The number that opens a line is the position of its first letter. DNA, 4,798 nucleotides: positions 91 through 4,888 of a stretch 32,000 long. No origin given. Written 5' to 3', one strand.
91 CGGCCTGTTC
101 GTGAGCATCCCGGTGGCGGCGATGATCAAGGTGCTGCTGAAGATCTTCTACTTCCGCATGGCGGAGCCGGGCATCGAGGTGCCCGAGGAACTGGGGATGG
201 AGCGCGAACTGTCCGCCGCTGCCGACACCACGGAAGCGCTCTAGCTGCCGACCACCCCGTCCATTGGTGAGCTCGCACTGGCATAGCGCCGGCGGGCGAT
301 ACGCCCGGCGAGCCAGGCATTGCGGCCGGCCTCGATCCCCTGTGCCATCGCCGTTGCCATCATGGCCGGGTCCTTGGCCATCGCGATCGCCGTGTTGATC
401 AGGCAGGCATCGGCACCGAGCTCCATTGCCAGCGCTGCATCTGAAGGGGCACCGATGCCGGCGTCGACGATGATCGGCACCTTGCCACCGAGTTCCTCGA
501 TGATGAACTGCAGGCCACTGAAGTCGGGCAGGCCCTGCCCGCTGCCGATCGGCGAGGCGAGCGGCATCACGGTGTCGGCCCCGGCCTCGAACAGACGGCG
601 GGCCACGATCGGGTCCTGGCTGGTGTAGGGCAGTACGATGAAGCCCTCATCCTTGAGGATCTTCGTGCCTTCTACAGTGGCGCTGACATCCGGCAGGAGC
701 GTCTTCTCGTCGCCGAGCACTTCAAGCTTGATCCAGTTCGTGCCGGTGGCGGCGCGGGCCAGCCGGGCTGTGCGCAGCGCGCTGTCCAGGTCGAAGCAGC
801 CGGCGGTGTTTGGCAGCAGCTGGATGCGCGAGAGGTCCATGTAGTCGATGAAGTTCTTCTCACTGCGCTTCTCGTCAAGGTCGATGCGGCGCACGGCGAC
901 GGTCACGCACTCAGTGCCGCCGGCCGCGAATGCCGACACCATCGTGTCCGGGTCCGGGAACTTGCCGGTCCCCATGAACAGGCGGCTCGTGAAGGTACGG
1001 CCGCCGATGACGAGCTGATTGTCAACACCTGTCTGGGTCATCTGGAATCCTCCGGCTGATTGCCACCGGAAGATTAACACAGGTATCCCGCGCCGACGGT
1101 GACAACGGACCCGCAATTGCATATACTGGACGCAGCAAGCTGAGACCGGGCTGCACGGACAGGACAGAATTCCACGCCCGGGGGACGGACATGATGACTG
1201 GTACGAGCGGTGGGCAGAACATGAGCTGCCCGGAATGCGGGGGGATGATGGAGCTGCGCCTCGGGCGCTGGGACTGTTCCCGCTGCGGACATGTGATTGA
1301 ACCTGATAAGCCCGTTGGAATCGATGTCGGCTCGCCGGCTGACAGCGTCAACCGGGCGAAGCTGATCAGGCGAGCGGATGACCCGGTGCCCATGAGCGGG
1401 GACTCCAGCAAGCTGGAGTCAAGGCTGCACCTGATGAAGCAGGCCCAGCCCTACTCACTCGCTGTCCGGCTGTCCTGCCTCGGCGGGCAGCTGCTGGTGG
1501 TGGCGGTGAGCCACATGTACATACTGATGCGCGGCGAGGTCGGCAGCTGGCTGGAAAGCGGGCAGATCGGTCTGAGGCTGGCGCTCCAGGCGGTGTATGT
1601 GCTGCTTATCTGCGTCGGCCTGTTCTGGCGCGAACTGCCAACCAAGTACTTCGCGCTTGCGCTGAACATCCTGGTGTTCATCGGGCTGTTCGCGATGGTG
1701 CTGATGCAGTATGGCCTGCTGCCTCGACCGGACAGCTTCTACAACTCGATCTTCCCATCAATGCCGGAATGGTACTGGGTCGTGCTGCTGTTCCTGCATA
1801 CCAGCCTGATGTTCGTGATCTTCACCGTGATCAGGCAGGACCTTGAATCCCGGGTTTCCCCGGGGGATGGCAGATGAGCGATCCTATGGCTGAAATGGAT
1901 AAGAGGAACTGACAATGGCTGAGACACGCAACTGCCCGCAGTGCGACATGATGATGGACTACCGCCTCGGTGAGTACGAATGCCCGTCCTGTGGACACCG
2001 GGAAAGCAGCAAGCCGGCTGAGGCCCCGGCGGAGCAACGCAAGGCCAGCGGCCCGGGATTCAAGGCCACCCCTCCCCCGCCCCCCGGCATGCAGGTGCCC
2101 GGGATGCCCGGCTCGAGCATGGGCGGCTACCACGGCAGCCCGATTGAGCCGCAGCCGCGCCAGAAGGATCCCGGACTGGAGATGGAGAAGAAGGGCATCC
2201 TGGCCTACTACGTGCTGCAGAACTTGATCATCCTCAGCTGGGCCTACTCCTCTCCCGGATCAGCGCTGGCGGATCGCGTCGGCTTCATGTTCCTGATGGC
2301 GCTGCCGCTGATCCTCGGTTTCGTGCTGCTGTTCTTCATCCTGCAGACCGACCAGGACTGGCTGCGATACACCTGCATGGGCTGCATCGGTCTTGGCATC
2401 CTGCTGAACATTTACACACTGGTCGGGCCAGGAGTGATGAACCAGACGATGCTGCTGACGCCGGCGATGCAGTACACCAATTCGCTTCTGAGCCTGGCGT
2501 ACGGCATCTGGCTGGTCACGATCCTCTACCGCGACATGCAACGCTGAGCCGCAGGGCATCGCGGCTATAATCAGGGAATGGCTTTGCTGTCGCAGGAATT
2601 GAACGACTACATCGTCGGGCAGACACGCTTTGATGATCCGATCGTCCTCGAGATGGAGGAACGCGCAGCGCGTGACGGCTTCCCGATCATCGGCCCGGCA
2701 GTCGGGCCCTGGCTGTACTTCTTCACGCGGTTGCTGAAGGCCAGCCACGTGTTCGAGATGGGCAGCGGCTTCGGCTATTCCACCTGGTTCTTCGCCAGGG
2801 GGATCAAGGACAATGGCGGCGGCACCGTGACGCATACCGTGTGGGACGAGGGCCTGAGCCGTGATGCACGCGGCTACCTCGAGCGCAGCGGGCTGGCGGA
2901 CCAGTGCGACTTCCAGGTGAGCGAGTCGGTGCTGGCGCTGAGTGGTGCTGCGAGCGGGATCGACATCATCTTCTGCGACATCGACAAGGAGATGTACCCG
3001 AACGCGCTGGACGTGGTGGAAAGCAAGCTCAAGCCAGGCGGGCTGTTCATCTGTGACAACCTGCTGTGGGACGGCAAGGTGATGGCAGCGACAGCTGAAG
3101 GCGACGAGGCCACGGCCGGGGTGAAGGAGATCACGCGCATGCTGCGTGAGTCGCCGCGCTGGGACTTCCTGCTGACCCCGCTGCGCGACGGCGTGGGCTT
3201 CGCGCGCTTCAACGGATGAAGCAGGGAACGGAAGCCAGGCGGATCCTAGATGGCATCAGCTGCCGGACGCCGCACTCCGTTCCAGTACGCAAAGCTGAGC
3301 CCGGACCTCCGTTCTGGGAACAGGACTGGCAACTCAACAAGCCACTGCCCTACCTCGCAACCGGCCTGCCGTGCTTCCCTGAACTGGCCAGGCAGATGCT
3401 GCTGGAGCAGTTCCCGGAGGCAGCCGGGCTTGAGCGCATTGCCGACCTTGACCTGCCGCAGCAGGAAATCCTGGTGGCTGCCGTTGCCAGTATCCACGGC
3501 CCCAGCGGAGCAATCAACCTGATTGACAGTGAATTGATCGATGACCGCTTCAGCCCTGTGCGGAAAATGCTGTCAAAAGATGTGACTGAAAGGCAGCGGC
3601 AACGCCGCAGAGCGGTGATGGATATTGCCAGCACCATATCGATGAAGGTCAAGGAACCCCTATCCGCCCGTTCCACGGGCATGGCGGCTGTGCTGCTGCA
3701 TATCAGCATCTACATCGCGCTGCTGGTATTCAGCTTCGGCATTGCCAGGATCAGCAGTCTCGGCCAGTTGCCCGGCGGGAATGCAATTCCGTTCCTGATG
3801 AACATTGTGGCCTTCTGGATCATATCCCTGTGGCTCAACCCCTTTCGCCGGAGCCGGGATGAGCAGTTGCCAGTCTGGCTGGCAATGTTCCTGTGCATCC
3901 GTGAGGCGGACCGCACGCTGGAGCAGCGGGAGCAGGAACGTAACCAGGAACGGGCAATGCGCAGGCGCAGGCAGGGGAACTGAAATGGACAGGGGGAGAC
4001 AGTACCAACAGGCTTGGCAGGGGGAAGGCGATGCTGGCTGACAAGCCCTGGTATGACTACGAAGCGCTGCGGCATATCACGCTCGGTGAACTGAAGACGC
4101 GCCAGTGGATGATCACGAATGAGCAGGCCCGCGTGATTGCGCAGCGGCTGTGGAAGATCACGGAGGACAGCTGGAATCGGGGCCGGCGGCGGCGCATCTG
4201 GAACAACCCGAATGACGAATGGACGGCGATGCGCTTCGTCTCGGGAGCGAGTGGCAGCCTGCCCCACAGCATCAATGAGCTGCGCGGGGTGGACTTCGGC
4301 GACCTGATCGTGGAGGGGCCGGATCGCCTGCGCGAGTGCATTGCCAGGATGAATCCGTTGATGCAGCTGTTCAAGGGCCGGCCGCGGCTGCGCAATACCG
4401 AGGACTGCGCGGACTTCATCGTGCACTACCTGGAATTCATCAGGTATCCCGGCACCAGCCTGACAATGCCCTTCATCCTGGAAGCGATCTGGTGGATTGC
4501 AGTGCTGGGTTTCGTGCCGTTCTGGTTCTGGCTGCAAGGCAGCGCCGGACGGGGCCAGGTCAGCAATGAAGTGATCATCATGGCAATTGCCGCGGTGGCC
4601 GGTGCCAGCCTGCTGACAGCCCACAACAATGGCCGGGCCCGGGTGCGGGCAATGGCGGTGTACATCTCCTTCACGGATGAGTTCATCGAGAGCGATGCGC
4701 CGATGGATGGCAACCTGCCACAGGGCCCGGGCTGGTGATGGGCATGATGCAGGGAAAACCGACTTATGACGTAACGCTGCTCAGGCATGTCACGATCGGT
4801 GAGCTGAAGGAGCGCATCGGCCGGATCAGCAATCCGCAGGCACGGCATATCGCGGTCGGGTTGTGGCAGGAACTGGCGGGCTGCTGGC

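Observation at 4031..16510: Sixteen-gene head-to-tail array (17 domain units, ~12.5 kb) of a 2-TM protein family I do not recognise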

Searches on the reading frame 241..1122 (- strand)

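Call 13: search_protein_families(library=pfam, proteins=[window:241-1122:-], max_evalue=0.01)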
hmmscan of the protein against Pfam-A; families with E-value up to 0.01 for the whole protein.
window:241-1122:- (293 aa): 3 families
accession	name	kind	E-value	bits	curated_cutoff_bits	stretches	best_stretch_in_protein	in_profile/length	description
PF05690.20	ThiG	-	8.7e-103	343.4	23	1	39-286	2-247/247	Thiazole biosynthesis protein ThiG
PF01070.24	FMN_dh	-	9.1e-05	22.1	24.9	1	204-248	263-307/350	FMN-dependent dehydrogenase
PF00977.27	His_biosynth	-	0.003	17.5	23.6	0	214-258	73-115/228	Histidine biosynthesis protein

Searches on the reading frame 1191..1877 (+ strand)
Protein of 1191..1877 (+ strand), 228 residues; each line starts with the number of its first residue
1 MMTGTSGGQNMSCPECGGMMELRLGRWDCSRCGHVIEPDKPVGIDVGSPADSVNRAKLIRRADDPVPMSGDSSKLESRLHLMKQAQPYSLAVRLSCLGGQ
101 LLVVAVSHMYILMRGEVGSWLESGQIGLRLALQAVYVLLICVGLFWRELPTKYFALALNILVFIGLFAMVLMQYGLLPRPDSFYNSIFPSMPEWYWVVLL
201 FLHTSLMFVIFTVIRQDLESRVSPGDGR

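Call 13: search_protein_families(library=pfam, proteins=[window:1191-1877:+], max_evalue=0.01)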
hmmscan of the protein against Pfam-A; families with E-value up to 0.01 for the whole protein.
window:1191-1877:+ (228 aa): 2 families
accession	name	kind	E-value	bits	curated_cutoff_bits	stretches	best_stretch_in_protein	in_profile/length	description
PF02150.21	Zn_ribbon_RPB9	-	0.0014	18.9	25.2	1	13-37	4-32/36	RNA polymerases M/15 Kd subunit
PF12760.12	Zn_ribbon_IS1595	-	0.0037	17.6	25.4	1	9-34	17-45/46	Transposase zinc-ribbon domain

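Call 34: search_protein_families(library=padloc, proteins=[window:1191-1877:+], max_evalue=0.1)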
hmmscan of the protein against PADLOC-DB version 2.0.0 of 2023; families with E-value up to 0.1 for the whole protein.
window:1191-1877:+ (228 aa): 0 families

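Call 35: search_protein_families(library=phrogs, proteins=[window:1191-1877:+], max_evalue=0.1)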
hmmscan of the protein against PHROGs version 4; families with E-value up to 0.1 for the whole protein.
window:1191-1877:+ (228 aa): 2 families
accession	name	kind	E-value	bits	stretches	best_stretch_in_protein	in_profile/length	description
phrog_9188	-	unknown function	0.00033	21.8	1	7-36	35-64/70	-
phrog_4852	-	unknown function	0.019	15.6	1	10-42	13-45/194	-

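Call 54: find_homologous_proteins(query=window:1191-1874:+, max_evalue=0.001)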
Query window:1191-1874:+ (228 aa): 1 proteins with E <= 0.001 among 437 candidates.
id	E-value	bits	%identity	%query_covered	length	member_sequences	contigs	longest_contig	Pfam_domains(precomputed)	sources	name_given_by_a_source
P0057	1.7e-150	517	100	100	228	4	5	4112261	-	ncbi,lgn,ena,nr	ncbi:MAG: hypothetical protein H7A35_14215 [Planctomycetales bacterium]|nr:MAG: hypothetical protein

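Call 76: search_protein_families(library=ncbifam, proteins=[window:1191-1874:+], max_evalue=0.01)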
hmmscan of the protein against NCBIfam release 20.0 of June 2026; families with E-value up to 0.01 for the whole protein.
window:1191-1874:+ (228 aa): 2 families
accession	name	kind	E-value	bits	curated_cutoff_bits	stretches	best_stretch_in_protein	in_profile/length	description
NF001669.0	PRK00432.1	equivalog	0.0016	18.4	54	1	9-34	25-51/58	30S ribosomal protein S27ae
TIGR01384.1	TFS_arch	equivalog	0.0097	16.6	64.75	0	12-53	2-43/101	transcription factor S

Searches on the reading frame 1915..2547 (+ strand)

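Call 13: search_protein_families(library=pfam, proteins=[window:1915-2547:+], max_evalue=0.01)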
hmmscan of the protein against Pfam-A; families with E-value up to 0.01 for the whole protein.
window:1915-2547:+ (210 aa): 0 families

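Call 34: search_protein_families(library=padloc, proteins=[window:1915-2547:+], max_evalue=0.1)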
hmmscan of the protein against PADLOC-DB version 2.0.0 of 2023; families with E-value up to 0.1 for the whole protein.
window:1915-2547:+ (210 aa): 0 families

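Call 35: search_protein_families(library=phrogs, proteins=[window:1915-2547:+], max_evalue=0.1)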
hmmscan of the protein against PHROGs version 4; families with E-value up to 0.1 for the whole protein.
window:1915-2547:+ (210 aa): 1 family
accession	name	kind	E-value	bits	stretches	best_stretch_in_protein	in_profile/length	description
phrog_9188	-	unknown function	0.03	15.5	1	6-28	40-62/70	-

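Call 61: search_protein_families(library=pfam, proteins=[window:1915-2547:+], max_evalue=1)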
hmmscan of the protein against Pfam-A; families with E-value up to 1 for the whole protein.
window:1915-2547:+ (210 aa): 7 families
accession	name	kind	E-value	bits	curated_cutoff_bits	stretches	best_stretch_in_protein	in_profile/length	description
PF23455.1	DUF7129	-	0.012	15.8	30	1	19-33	10-24/45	Domain of unknown function (DUF7129)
PF07191.17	Zn_ribbon_6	-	0.11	13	25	1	6-29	2-25/67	Double zinc ribbon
PF07282.18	Cas12f1-like_TNB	-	0.15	12.7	26.3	1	5-29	29-49/60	Cas12f1-like, TNB domain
PF13248.11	Zn_ribbon_3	-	0.16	12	27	0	20-28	2-10/26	zinc-ribbon domain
PF12760.12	Zn_ribbon_IS1595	-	0.18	12.2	25.4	1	4-28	18-45/46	Transposase zinc-ribbon domain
PF09843.14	DUF2070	-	0.52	9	30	1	90-203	68-171/561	Predicted membrane protein (DUF2070)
PF08271.17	Zn_Ribbon_TF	-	0.66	10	29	1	7-28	3-27/43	TFIIB zinc-binding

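Call 76: search_protein_families(library=ncbifam, proteins=[window:1915-2544:+], max_evalue=0.01)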
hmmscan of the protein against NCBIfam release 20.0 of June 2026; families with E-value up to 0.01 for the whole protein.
window:1915-2544:+ (210 aa): 2 families
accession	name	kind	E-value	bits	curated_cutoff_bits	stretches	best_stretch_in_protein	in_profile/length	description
NF033497.1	rubre_like_arch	subfamily_domain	0.0009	18.9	32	1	21-33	1-13/34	rubrerythrin-like domain-containing protein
TIGR01384.1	TFS_arch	equivalog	0.0021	18.7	64.75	1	7-36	3-32/101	transcription factor S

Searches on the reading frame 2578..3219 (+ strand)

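Call 13: search_protein_families(library=pfam, proteins=[window:2578-3219:+], max_evalue=0.01)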
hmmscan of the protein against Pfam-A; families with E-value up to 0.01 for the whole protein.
window:2578-3219:+ (213 aa): 3 families
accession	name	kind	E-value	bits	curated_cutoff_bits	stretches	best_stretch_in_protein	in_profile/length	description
PF01596.23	Methyltransf_3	-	1e-20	74.4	22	1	38-210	28-202/204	O-methyltransferase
PF13578.12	Methyltransf_24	-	2.6e-11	44.8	26.3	1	60-161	2-104/105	Methyltransferase domain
PF01135.25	PCMT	-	0.0047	17.2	20.3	1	51-157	70-169/210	Protein-L-isoaspartate(D-aspartate) O-methyltransferase (PCMT)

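Call 76: search_protein_families(library=ncbifam, proteins=[window:2578-3216:+], max_evalue=0.01)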
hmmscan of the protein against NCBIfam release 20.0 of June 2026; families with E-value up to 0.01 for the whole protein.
window:2578-3216:+ (213 aa): 0 families

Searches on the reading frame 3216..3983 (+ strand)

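Call 4: search_protein_families(library=pfam, proteins=[window:3216-3983:+], max_evalue=1)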
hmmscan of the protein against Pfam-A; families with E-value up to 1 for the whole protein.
window:3216-3983:+ (255 aa): 3 families
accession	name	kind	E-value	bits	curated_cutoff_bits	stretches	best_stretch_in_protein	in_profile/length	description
PF25005.1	PSF2_N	-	0.021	15.2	27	1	201-227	26-52/60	PSF2 N-terminal domain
PF24027.1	DUF7338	-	0.19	11.8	27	1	193-242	17-62/180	Family of unknown function (DUF7338)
PF11833.13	CPP1-like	-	0.42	10.7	28.4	1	137-207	127-196/196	Protein CHAPERONE-LIKE PROTEIN OF POR1-like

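Call 5: search_protein_families(library=ncbifam, proteins=[window:3216-3983:+], max_evalue=1)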
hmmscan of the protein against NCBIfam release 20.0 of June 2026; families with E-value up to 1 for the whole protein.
window:3216-3983:+ (255 aa): 0 families

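Call 34: search_protein_families(library=padloc, proteins=[window:3216-3983:+], max_evalue=0.1)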
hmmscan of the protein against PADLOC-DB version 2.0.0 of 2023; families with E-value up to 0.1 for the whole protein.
window:3216-3983:+ (255 aa): 0 families

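Call 35: search_protein_families(library=phrogs, proteins=[window:3216-3983:+], max_evalue=0.1)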
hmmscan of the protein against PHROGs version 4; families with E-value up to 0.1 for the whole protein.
window:3216-3983:+ (255 aa): 0 families

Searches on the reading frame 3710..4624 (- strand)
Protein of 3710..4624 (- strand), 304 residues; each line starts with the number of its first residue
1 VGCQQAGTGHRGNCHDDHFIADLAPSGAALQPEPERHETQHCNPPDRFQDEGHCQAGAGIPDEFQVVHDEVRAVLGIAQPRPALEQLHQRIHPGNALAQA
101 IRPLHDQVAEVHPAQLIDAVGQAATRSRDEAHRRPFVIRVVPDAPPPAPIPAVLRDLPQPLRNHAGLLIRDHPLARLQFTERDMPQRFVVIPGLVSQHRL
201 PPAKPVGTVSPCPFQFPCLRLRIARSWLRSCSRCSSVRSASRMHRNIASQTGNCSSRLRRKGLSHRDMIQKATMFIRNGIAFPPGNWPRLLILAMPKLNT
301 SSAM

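Call 70: search_protein_families(library=pfam, proteins=[window:3710-4624:-], max_evalue=0.01)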
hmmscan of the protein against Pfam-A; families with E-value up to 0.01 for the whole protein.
window:3710-4624:- (304 aa): 0 families

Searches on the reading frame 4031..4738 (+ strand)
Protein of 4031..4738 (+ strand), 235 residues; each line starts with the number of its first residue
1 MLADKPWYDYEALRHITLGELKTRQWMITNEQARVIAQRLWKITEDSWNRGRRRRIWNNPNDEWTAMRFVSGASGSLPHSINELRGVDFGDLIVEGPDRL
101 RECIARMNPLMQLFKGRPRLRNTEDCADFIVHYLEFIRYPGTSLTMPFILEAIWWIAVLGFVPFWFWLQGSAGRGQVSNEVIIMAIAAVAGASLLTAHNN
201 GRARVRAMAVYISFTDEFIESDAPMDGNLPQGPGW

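Call 4: search_protein_families(library=pfam, proteins=[window:4031-4738:+], max_evalue=1)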
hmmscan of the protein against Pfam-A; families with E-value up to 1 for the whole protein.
window:4031-4738:+ (235 aa): 0 families

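Call 5: search_protein_families(library=ncbifam, proteins=[window:4031-4738:+], max_evalue=1)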
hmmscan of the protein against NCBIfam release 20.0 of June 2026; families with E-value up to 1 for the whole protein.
window:4031-4738:+ (235 aa): 0 families

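Call 34: search_protein_families(library=padloc, proteins=[window:4031-4738:+], max_evalue=0.1)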
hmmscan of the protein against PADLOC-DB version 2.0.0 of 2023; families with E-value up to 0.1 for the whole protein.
window:4031-4738:+ (235 aa): 0 families

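Call 35: search_protein_families(library=phrogs, proteins=[window:4031-4738:+], max_evalue=0.1)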
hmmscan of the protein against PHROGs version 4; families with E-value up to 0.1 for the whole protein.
window:4031-4738:+ (235 aa): 0 families
